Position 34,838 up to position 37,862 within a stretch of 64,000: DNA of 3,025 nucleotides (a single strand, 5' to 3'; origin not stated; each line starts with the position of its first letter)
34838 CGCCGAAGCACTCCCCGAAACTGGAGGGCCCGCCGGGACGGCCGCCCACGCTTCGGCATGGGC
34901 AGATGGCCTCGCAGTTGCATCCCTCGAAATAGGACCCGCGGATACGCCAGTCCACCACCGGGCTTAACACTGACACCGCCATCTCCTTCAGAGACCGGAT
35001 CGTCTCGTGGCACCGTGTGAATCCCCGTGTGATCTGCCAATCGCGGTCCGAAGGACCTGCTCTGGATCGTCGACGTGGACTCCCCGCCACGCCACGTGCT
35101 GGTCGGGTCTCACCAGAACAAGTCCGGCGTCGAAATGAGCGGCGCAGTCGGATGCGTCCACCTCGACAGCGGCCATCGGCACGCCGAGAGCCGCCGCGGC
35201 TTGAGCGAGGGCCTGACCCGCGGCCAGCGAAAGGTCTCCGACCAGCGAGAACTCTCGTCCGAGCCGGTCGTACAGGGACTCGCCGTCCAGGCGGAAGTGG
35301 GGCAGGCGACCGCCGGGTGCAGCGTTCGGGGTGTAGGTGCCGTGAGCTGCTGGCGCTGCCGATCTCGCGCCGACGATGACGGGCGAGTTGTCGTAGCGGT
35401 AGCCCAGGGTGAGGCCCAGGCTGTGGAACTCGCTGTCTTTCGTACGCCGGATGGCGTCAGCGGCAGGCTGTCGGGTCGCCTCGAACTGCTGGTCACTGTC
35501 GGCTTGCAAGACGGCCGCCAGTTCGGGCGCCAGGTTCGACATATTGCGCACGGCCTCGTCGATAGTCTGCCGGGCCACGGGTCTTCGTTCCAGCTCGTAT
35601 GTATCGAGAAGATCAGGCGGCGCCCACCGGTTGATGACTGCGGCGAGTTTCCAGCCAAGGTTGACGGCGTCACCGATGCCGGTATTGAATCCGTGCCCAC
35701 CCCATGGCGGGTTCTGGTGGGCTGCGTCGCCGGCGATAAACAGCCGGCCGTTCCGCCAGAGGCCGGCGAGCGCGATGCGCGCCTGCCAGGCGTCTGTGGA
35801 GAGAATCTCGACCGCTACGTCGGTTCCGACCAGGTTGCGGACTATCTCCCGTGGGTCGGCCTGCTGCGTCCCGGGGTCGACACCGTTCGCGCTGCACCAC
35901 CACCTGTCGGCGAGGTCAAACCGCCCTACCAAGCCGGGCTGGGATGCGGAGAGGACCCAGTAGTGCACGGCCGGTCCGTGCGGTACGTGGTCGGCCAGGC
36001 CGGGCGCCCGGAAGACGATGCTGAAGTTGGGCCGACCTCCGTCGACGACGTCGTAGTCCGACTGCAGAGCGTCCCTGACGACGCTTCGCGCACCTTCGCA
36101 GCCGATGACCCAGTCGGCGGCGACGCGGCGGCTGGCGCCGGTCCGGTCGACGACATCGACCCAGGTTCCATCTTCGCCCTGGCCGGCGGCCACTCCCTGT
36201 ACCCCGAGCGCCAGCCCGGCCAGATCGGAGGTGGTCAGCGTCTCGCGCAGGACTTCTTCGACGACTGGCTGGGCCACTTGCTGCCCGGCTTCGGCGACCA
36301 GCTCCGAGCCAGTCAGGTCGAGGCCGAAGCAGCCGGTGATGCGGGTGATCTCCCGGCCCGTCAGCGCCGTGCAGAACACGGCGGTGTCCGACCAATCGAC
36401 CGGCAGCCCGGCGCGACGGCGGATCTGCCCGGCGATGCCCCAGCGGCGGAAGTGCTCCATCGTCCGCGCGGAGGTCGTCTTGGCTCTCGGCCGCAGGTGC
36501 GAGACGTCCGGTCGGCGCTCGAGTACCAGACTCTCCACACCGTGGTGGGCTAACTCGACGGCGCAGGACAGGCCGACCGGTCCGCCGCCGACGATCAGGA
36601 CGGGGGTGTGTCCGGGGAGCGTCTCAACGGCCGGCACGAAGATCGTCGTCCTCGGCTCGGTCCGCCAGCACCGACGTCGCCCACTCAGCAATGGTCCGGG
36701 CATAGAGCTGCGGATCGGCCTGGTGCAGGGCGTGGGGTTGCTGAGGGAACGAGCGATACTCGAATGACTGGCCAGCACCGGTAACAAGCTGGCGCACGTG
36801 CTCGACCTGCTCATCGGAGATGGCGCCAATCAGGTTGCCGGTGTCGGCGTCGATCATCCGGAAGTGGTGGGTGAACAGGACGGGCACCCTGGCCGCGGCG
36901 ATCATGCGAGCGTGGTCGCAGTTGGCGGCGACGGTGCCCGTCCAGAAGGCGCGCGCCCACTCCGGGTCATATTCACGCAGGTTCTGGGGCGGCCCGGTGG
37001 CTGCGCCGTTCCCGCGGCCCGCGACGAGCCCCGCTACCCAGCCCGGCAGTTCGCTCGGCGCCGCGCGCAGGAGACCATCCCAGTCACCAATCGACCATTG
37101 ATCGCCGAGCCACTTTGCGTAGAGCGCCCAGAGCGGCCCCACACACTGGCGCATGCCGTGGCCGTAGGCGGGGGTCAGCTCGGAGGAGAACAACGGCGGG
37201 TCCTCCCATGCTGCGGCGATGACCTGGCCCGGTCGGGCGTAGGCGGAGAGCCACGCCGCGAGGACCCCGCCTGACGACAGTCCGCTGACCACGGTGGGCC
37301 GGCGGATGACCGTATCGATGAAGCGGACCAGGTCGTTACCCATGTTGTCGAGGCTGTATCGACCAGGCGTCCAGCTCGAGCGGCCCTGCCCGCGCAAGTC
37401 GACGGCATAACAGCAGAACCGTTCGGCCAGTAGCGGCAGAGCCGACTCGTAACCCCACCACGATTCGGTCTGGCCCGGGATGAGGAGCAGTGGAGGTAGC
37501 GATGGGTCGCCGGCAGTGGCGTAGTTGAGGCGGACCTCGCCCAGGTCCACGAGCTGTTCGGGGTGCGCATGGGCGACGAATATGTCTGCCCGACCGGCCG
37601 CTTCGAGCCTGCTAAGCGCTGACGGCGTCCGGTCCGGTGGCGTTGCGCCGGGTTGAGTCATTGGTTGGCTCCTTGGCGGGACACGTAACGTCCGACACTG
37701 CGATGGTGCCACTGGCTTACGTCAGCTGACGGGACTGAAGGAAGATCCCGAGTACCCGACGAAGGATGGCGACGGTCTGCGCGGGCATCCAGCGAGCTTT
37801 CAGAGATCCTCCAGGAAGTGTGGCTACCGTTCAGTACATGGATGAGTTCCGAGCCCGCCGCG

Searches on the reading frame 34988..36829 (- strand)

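Call 82: search_protein_families(library=pfam, proteins=[window:34988-36829:-], max_evalue=0.00001)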
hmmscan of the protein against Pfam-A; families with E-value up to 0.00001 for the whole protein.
window:34988-36829:- (613 aa): 5 families
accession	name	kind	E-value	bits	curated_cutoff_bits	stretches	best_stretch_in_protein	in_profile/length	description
PF01494.25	FAD_binding_3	-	6.5e-70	236.5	22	1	75-425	2-348/349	FAD binding domain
PF21274.3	Rng_hyd_C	-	3.4e-11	43.8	27.5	1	504-599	3-102/107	Aromatic-ring hydroxylase, C-terminal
PF13450.12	NAD_binding_8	-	6.6e-07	30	21.9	1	79-110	1-32/68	NAD(P)-binding Rossmann-like domain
PF07992.20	Pyr_redox_2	-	3e-06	27.3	26.1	1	75-133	143-199/291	Pyridine nucleotide-disulphide oxidoreductase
PF01266.30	DAO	-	3.9e-06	27.1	27.9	1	77-123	2-42/353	FAD dependent oxidoreductase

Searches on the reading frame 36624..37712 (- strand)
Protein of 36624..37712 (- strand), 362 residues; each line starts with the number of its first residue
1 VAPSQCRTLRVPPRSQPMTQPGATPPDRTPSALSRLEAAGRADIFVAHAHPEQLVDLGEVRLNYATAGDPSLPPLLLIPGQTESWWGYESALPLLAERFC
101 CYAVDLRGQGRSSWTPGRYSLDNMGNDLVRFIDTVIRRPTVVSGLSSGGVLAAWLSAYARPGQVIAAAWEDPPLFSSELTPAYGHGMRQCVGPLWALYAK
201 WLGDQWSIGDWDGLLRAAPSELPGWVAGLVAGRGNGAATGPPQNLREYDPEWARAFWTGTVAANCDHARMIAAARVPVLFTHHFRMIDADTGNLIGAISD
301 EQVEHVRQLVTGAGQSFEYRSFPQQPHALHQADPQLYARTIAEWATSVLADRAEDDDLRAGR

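Call 82: search_protein_families(library=pfam, proteins=[window:36624-37712:-], max_evalue=0.00001)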
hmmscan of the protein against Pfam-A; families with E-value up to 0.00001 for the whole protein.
window:36624-37712:- (362 aa): 3 families
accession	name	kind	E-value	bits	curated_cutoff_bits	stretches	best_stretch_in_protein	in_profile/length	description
PF00561.26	Abhydrolase_1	-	1.1e-14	55.2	25.8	1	73-202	1-124/245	alpha/beta hydrolase fold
PF12697.13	Abhydrolase_6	-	6.1e-13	50.4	26.3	1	75-339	1-216/217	Alpha/beta hydrolase family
PF12146.15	Hydrolase_4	-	7.3e-07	29.2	27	1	76-166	8-107/239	Serine aminopeptidase, S33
